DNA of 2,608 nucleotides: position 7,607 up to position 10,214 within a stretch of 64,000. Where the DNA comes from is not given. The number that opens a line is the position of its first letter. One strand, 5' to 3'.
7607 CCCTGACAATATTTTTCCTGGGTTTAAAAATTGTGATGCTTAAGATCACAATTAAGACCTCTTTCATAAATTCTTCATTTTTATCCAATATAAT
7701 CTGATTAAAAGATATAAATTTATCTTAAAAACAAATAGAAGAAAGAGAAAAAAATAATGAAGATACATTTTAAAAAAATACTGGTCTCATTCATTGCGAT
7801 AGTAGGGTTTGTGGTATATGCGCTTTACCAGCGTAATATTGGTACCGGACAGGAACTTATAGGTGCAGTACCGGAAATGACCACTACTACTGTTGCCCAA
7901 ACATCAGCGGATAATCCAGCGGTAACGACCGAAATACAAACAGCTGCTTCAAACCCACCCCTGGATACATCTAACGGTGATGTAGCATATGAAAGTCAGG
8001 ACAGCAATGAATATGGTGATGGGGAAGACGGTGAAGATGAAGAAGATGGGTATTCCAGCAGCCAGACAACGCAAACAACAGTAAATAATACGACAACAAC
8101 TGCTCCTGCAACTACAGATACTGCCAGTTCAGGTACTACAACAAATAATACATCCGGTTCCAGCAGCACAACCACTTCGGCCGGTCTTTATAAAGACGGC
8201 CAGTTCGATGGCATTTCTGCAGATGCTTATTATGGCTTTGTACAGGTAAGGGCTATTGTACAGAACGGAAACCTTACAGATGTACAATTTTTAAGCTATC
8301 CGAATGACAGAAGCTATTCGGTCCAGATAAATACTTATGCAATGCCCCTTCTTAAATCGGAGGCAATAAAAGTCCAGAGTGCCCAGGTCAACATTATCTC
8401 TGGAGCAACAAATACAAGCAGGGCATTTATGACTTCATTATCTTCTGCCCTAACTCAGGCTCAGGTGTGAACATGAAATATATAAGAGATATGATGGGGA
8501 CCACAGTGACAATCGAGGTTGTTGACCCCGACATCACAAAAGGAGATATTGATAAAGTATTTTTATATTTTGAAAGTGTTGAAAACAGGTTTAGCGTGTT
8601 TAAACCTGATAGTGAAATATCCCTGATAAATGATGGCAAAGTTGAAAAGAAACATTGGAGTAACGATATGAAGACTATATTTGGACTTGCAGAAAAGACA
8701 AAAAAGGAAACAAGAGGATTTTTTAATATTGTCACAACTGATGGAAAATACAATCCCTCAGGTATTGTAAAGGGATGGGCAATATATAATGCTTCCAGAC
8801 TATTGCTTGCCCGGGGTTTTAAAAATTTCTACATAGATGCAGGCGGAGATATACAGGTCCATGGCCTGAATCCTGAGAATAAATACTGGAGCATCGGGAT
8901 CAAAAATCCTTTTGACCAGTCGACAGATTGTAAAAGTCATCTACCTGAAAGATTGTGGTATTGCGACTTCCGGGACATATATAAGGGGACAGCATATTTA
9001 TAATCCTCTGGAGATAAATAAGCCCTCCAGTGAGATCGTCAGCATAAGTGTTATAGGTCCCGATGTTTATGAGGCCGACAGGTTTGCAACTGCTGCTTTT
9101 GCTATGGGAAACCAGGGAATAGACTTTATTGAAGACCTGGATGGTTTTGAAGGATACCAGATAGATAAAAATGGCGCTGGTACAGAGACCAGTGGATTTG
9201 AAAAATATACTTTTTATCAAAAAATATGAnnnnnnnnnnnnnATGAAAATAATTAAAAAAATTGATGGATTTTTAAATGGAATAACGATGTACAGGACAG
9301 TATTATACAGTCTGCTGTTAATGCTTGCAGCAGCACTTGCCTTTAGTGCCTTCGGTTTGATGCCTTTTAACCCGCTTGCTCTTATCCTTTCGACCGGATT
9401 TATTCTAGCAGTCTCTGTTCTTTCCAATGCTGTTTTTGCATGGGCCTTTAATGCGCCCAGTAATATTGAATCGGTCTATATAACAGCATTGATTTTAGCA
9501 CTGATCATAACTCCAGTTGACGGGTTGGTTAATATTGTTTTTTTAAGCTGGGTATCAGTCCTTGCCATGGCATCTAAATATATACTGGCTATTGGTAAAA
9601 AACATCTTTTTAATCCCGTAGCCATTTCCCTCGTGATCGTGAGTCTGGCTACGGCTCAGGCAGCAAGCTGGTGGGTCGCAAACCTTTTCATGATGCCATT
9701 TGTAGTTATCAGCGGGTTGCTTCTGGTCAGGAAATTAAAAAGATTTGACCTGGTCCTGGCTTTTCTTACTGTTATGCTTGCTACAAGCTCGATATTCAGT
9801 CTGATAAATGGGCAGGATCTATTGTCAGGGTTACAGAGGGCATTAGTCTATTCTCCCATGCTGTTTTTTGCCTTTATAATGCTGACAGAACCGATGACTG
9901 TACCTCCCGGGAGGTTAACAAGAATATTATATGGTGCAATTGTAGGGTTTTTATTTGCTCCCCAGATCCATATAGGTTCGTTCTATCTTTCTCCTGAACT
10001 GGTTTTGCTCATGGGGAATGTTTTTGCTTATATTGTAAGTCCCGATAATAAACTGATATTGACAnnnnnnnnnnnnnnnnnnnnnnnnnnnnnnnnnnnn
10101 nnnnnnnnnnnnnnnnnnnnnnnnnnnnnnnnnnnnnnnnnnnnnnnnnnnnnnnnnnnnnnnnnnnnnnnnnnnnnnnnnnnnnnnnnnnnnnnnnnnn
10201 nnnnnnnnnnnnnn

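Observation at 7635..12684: Flavinylation/electron-transfer module (SGAT-motif FMN-binding protein, ApbE, membrane FNR-like reductase) with an adjacent two-component system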

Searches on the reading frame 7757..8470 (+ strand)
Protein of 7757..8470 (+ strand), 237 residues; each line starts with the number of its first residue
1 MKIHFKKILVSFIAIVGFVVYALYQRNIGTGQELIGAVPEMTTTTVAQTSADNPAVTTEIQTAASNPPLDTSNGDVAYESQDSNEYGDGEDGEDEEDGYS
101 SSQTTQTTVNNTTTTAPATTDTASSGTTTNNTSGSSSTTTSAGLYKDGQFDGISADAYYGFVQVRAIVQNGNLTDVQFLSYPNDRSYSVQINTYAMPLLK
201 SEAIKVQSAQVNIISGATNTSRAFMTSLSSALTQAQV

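Call 3: search_protein_families(library=pfam, proteins=[window:7757-8470:+], max_evalue=0.01)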
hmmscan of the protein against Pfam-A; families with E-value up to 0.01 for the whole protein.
window:7757-8470:+ (237 aa): 1 family
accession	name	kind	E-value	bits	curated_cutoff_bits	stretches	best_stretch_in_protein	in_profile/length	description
PF04205.19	FMN_bind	-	6.2e-06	27.2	22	1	158-232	2-76/77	FMN-binding domain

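Call 5: search_protein_families(library=ncbifam, proteins=[window:7757-8470:+], max_evalue=0.01)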
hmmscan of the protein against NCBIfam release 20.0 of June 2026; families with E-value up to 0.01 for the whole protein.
window:7757-8470:+ (237 aa): 0 families

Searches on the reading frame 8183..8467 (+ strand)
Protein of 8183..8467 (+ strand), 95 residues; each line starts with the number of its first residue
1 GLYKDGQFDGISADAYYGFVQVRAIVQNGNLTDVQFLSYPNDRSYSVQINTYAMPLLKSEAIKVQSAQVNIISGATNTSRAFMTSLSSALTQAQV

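Call 65: search_solved_structures(query=window:8183-8467:+, max_evalue=1, show_alignments=2)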
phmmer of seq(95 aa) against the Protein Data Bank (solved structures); distinct sequences matched with E-value up to 1: 3.
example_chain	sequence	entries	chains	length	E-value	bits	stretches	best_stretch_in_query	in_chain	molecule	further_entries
8p2a_A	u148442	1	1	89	1.4e-09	41.4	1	10-93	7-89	FMN-binding domain-containing protein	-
8p2b_A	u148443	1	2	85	0.035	17.9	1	11-93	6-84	Clostridiaceae bacterium FMN4 domain 1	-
3o6u_A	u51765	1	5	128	0.28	15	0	54-91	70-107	uncharacterized protein CPE2226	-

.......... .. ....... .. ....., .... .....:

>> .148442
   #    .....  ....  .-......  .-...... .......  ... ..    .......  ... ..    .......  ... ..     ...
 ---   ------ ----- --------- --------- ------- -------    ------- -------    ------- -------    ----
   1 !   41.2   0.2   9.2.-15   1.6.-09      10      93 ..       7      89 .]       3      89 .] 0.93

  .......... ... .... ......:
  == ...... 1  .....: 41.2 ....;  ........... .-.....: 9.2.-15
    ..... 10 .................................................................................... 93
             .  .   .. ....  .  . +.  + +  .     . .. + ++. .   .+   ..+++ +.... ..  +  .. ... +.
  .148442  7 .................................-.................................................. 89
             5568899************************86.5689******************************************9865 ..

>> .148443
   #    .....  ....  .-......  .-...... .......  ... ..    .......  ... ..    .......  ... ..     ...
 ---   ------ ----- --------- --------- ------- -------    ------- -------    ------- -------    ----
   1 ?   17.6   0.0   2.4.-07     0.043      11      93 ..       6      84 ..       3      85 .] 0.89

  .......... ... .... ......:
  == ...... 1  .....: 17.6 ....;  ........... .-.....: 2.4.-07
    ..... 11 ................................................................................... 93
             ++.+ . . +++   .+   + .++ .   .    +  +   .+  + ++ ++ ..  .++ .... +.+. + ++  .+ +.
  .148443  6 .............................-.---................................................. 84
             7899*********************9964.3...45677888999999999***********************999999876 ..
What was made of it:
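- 7757..8470 (+): Membrane-anchored FMN_bind protein (an NqrC/RnfG-type domain). It has an N-in signal anchor, a 122-aa Thr/Ser-rich linker and a C-terminal FMN-binding domain with acceptor Thr218 in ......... Call 65: the best PDB match is the covalent-FMN domain 8p2a_A, E 1.4e-9, with SGAT aligned.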

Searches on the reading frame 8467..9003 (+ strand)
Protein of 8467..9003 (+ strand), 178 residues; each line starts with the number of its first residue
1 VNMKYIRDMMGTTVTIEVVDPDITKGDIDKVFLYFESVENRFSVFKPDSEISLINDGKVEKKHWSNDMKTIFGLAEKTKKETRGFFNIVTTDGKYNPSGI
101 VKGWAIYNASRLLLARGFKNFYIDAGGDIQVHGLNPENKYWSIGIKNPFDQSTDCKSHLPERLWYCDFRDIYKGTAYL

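Call 3: search_protein_families(library=pfam, proteins=[window:8467-9003:+], max_evalue=0.01)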
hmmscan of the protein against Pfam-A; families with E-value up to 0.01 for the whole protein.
window:8467-9003:+ (178 aa): 1 family
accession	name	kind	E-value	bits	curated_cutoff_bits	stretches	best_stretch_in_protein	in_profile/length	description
PF02424.20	ApbE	-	6.2e-24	85.4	25.6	2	97-151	128-180/266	ApbE family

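Call 5: search_protein_families(library=ncbifam, proteins=[window:8467-9003:+], max_evalue=0.01)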
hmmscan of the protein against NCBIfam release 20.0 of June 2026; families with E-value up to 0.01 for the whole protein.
window:8467-9003:+ (178 aa): 1 family
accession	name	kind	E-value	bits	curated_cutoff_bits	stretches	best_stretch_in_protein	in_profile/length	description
NF007774.0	PRK10461.1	equivalog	9.8e-08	31.3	498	1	98-153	184-239/351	FAD:protein FMN transferase ApbE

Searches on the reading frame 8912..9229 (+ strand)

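Call 3: search_protein_families(library=pfam, proteins=[window:8912-9229:+], max_evalue=0.01)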
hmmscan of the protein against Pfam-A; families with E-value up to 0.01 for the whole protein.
window:8912-9229:+ (105 aa): 1 family
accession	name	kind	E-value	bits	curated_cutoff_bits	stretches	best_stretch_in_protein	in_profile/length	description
PF02424.20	ApbE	-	4.3e-09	36.7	25.6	1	5-77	180-259/266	ApbE family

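Call 5: search_protein_families(library=ncbifam, proteins=[window:8912-9229:+], max_evalue=0.01)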
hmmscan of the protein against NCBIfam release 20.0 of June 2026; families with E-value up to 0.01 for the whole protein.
window:8912-9229:+ (105 aa): 1 family
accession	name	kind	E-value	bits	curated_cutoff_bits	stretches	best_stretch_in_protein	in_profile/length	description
NF007774.0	PRK10461.1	equivalog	0.0031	16.4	498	1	9-93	244-336/351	FAD:protein FMN transferase ApbE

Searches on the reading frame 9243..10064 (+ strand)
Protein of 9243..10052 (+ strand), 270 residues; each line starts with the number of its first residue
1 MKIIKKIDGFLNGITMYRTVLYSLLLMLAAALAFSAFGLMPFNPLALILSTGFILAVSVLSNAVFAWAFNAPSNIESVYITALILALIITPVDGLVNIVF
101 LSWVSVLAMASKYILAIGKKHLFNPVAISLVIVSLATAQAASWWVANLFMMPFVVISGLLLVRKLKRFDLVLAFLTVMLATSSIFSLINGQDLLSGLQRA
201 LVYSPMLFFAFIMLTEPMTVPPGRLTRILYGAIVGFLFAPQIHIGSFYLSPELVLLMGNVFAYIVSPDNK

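Call 41: search_solved_structures(query=A2, max_evalue=10, show_alignments=3)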
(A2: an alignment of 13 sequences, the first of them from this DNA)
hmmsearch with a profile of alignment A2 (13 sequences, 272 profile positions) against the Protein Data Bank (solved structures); distinct sequences matched with E-value up to 10: 1.
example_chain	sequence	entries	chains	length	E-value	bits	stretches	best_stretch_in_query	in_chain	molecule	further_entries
8ahx_D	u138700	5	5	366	0.00022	24.1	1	152-259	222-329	Ion-translocating oxidoreductase complex subunit D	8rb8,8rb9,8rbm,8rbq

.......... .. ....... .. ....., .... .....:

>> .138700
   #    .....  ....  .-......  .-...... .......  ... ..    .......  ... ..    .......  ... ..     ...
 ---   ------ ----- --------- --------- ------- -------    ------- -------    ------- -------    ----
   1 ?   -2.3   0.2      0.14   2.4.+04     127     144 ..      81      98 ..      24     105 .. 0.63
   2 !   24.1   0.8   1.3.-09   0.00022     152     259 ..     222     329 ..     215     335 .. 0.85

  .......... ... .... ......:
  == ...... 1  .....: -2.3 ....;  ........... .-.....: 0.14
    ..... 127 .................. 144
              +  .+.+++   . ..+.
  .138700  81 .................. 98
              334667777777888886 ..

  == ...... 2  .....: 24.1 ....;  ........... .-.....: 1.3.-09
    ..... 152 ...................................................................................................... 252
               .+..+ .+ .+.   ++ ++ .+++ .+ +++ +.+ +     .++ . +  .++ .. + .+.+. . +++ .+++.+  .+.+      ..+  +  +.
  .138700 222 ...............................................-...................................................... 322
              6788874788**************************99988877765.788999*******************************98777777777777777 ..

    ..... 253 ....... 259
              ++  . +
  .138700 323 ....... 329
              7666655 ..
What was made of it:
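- The membrane-domain profile hits RnfD chain 8ahx_D at E 2.2e-4 (call 41). Profile hit to RnfD (call 41).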

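Call 54: predict_structure(alignment_id=A2)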
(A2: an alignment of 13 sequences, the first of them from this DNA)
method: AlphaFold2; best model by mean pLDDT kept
length: 274 residues; sequences in the alignment: 13
mean_pLDDT: 79.0   pTM: 0.79
mean pLDDT of the five models: 79.0, 78.5, 75.2, 75.1, 71.4
residues with pLDDT >= 90: 44; 70-90: 177; 50-70: 44; < 50: 9
segments of 3 or more residues with pLDDT < 50: 271-274
pLDDT, mean of each block of 10 residues (from residue 1): 83 86 92 90 87 91 86 82 87 67 83 62 67 69 78 90 88 90 83 80 82 72 80 81 55 74 64 36
secondary structure, 60 per line:
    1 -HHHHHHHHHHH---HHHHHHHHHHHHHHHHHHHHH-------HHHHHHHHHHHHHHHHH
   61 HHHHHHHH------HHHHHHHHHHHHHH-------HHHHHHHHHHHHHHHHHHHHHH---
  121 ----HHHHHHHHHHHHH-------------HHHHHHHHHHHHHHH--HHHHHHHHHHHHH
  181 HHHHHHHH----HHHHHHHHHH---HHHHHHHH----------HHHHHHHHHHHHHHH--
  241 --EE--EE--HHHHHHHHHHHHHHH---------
elements in order: H2-12 H16-36 H44-68 H75-88 H96-117 H125-137 H151-165 H168-188 H193-202 H206-213 H224-238 H251-265

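Call 57: fold_search(model_id=the predicted structure, library=pdb)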
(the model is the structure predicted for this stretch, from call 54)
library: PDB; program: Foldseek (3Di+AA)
matches with E <= 10: 145; with E <= 0.001: 10
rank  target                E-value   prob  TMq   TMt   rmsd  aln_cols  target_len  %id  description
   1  9eri_D                1.4e-05  1.00  0.69  0.60   5.3       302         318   17  Cryo-EM structure of sodium pumping Rnf complex from Acetobacterium woodii bound to NADH (released 2025-03-05)
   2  8rbq_D                4.4e-05  1.00  0.74  0.67   5.9       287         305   20  Cryo-EM structure of the NADH:ferredoxin oxidoreductase RNF from Azotobacter vinelandii, dithionite reduced (released 2024-06-26)
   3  8ahx_D                5.6e-05  1.00  0.70  0.56   6.8       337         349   17  Cryo-EM structure of the nitrogen-fixation associated NADH:ferredoxin oxidoreductase RNF from Azotobacter vinelandii (released 2023-11-01)
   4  9lrr_B                2.2e-04  1.00  0.61  0.42   6.4       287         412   16  Cryo-EM structure of Na+-translocating NADH-ubiquinone oxidoreductase NqrB-G141A mutant from Vibrio cholerae with boun (released 2025-04-23)
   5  7xk6_B                2.8e-04  1.00  0.62  0.43   5.9       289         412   16  Cryo-EM structure of Na+-pumping NADH-ubiquinone oxidoreductase from Vibrio cholerae, with aurachin D-42 (released 2022-07-20)
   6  7xk3_B                3.6e-04  1.00  0.62  0.45   5.4       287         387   15  Cryo-EM structure of Na+-pumping NADH-ubiquinone oxidoreductase from Vibrio cholerae, state 1 (released 2022-07-20)
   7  9uuu_B                3.7e-04  1.00  0.60  0.44   6.6       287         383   15  Cryo-EM structure of Na+-translocating NADH-ubiquinone oxidoreductase from Vibrio cholerae reduced by NADH (released 2025-06-25)
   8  8a1x_B                4.8e-04  1.00  0.62  0.45   5.3       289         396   14  Sodium pumping NADH-quinone oxidoreductase with inhibitor DQA (released 2023-06-14)
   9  8ad0_B                8.9e-04  1.00  0.63  0.46   5.9       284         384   15  X-ray structure of Na+-NQR from Vibrio cholerae in different conformation at 3.1 A (released 2023-07-12)
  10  9ud3_B                9.7e-04  1.00  0.59  0.44   5.3       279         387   15  Cryo-EM structure of Na+-translocating NADH-ubiquinone oxidoreductase NqrB-T236Y mutant from Vibrio cholerae (released 2025-06-25)
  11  8a1t_B                1.3e-03  1.00  0.56  0.41   6.7       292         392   15  Sodium pumping NADH-quinone oxidoreductase (released 2023-06-14)
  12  8evu_B                1.5e-03  1.00  0.61  0.42   6.6       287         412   15  Cryo EM structure of Vibrio cholerae NQR (released 2022-11-16)
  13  8a1v_B                1.7e-03  1.00  0.57  0.41   6.6       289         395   16  Sodium pumping NADH-quinone oxidoreductase with substrate Q2 (released 2023-06-14)
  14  8acw_B                2.2e-03  1.00  0.65  0.48   7.4       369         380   14  X-ray structure of Na+-NQR from Vibrio cholerae at 3.4 A resolution (released 2023-07-12)
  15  8blo_A                1.8e-01  0.96  0.43  0.36  10.5       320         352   11  Human Urea Transporter UT-A (N-Terminal Domain Model) (released 2023-10-04)
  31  6z0c_B                3.0e+00  0.05  0.14  0.18  24.5       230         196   10  Structure of in silico modelled artificial Maquette-3 protein (released 2021-03-17)
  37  7e4m                  3.7e+00  0.06  0.19  0.19  18.8       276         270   12  Class I Pimarane-Type Diterpene Synthases Stt4548 (released 2021-10-06)
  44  7jhj_R                4.4e+00  0.05  0.21  0.21  17.1       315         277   13  Structure of the Epstein-Barr virus GPCR BILF1 in complex with human Gi (released 2021-07-07)
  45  7vv6                  4.4e+00  0.02  0.13  0.13  20.6       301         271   13  Cryo-EM structure of pseudoallergen receptor MRGPRX2 complex with C48/80 (local) (released 2021-12-01)
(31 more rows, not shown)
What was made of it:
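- On NOX/FRE ferric reductase family: The membrane fold matches RnfD/NqrB (call 57).
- Closest known: Na+-NQR. Same: Homologous membrane fold (call 57).
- Query-normalised TM-scores are 0.69-0.74 for RnfD and about 0.6 for NqrB (call 57). Fold-level homology to RnfD and NqrB, which belong to ion-translocating complexes (call 57). The top Foldseek hits are all RnfD or NqrB (call 57).
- Tried and rejected: It said nothing about the membrane domain until that domain was modelled alone (calls 54, 57).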

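Call 80: search_protein_representatives(protein=window:9243-10052:+)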
Query: 270 residues. Proteins with E-value up to 0.001 (for the whole library): 1545; up to 1e-10: 786; up to 1e-30: 366. The best 150 are listed.
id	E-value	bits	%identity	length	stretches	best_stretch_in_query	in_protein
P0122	1.0e-78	281.2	51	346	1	4-270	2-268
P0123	1.2e-77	277.8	51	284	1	4-268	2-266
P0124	1.4e-73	264.4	50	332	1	4-270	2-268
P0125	2.8e-71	256.9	51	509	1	4-268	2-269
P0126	4.1e-68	246.5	46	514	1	3-266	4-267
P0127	6.8e-68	245.8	48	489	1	6-266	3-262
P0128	3.4e-67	243.5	44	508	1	3-268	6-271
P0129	2.9e-65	237.2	51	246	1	4-236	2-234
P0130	4.5e-64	233.3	46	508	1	6-268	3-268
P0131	3.2e-63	230.5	50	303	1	6-268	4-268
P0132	5.2e-63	229.8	49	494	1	16-268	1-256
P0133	7.7e-63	229.3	47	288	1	3-268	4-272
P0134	3.7e-62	227.0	46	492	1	6-270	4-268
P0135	2.0e-61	224.6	48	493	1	16-266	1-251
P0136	2.9e-61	224.1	43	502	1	4-268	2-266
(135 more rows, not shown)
